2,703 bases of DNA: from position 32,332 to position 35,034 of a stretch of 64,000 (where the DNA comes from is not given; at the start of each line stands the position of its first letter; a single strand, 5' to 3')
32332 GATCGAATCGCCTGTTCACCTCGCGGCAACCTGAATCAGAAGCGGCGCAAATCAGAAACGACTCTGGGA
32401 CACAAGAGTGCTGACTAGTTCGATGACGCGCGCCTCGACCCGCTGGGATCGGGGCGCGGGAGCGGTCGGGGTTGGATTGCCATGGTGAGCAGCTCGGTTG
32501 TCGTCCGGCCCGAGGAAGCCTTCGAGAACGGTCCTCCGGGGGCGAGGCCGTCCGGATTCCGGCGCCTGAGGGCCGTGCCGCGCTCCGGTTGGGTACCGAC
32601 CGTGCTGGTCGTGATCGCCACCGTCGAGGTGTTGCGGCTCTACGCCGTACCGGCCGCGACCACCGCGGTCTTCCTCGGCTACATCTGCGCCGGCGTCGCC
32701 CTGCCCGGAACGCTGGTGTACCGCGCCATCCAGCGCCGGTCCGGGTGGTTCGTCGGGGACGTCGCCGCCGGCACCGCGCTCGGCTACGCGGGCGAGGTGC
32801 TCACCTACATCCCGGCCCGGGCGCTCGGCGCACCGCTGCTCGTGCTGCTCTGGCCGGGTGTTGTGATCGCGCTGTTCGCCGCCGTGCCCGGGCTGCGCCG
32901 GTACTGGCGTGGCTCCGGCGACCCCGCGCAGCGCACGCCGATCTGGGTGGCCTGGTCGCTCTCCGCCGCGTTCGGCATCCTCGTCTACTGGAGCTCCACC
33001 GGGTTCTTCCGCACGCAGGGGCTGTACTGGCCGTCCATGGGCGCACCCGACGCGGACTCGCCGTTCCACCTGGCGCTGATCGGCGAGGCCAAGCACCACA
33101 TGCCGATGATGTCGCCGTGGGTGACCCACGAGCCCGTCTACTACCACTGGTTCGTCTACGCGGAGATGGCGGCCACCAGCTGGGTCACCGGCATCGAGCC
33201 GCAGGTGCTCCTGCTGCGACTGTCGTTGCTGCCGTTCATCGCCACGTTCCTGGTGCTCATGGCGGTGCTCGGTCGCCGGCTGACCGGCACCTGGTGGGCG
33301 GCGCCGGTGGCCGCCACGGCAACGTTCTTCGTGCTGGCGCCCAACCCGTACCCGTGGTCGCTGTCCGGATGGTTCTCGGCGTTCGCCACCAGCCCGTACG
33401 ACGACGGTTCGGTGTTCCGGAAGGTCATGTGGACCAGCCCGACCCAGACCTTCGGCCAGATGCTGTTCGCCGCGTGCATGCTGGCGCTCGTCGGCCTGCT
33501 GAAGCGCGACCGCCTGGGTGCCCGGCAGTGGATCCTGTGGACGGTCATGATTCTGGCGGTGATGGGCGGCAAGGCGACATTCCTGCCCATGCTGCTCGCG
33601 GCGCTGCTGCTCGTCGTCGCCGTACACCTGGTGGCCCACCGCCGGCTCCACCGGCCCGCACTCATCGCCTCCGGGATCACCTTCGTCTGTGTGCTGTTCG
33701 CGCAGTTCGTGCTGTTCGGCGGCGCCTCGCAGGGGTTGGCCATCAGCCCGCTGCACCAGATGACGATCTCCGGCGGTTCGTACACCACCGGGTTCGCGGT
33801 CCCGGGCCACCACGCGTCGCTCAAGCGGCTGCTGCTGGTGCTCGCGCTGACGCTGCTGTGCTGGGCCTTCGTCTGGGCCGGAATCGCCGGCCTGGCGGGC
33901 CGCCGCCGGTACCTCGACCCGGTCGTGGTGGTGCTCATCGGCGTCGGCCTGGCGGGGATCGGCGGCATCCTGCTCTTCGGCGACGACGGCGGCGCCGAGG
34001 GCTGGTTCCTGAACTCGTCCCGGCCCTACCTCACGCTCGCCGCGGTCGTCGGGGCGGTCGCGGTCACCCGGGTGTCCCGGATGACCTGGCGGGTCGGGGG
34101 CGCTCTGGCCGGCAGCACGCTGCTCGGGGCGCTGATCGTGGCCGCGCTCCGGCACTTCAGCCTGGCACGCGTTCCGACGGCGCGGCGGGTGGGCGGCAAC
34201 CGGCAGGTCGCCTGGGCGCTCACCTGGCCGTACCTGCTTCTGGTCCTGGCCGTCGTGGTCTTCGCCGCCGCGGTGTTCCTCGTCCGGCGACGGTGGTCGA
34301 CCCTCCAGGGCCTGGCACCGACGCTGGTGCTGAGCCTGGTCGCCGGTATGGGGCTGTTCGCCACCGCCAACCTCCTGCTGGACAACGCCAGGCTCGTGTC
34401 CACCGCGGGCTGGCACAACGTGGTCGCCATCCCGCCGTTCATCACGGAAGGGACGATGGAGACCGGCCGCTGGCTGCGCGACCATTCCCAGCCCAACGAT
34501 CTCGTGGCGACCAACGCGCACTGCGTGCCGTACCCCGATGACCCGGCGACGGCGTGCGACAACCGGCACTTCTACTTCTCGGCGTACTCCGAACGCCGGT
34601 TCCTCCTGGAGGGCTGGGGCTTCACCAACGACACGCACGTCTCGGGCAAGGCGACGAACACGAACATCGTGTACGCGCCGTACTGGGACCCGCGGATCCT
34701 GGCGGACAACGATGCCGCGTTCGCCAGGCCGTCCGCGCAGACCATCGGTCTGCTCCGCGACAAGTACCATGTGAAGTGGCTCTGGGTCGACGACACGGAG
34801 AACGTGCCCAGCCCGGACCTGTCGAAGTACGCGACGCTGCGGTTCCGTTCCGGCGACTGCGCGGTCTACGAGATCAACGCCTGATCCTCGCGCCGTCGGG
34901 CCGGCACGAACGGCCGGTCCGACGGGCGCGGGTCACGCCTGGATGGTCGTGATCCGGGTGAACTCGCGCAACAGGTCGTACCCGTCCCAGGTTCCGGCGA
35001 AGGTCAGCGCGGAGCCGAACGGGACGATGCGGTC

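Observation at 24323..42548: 18-kb amino-sugar, lipid-carrier glycosylation island between dop and arc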

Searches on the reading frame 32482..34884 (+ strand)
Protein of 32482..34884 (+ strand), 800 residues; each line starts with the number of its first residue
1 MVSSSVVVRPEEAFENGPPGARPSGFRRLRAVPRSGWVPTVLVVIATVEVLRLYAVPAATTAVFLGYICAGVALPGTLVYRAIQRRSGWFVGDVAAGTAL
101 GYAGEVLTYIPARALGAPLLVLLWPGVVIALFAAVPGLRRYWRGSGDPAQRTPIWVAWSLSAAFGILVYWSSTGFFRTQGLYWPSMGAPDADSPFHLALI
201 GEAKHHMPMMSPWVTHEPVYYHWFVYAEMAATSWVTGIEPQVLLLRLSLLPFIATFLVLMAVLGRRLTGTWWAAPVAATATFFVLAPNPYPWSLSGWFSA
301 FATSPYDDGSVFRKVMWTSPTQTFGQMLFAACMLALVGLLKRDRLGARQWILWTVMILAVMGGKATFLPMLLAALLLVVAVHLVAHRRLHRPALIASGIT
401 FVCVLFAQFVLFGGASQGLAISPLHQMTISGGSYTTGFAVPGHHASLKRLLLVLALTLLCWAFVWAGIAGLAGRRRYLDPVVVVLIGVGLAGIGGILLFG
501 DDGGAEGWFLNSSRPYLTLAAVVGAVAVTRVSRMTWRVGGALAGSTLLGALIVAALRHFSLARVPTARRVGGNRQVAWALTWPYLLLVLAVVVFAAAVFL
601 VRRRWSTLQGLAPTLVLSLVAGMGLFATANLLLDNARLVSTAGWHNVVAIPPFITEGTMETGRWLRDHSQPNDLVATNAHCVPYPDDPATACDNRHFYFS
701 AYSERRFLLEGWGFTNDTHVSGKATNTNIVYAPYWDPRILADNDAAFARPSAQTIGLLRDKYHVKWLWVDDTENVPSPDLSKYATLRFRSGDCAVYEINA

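Call 7: search_protein_families(library=pfam, proteins=[window:32482-34884:+], max_evalue=0.01)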
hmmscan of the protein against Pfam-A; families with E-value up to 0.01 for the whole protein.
window:32482-34884:+ (800 aa): 0 families

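Call 9: search_protein_families(library=ncbifam, proteins=[window:32482-34884:+], max_evalue=0.01)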
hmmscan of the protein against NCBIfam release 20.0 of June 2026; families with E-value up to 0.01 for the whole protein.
window:32482-34884:+ (800 aa): 1 family
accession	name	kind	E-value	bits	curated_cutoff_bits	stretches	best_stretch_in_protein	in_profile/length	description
NF007620.0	PRK10271.1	equivalog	0.0089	15.7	206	0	49-158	46-148/274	thiamine kinase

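Call 19: find_related_loci(query=window:32482-34884:+, collection=genome_contigs, flank=10000)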
Query window:32482-34884:+ (800 aa) in genome_contigs; peptide patterns used: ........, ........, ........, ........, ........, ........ (x = any residue, [..] = any of these).
30 stretches matched a pattern; 3 encode a relative of the query (tblastn E <= 1e-3); 3 distinct loci.
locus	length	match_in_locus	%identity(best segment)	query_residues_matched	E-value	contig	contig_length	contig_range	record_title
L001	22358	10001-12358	48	1-798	0e+0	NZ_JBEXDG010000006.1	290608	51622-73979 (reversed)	Dactylosporangium sp. NPDC005555 NPDC005555_21_G2.ctg-0006, whole genome shotgun sequence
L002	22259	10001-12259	48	29-798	0e+0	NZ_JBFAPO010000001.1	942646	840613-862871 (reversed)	Dactylosporangium sp. NPDC049525 NPDC049525_95_B7.ctg-0001, whole genome shotgun sequence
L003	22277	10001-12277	47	29-798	0e+0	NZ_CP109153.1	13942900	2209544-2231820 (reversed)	Dactylosporangium sp. NBC_01737 chromosome, complete genome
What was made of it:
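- Tried and rejected: It returned only three loci (call 19), so I made no statistical survey of co-occurrence.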

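Call 21: search_solved_structures(query=window:32482-34884:+, max_evalue=10)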
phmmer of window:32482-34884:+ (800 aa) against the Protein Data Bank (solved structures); distinct sequences matched with E-value up to 10: 0.
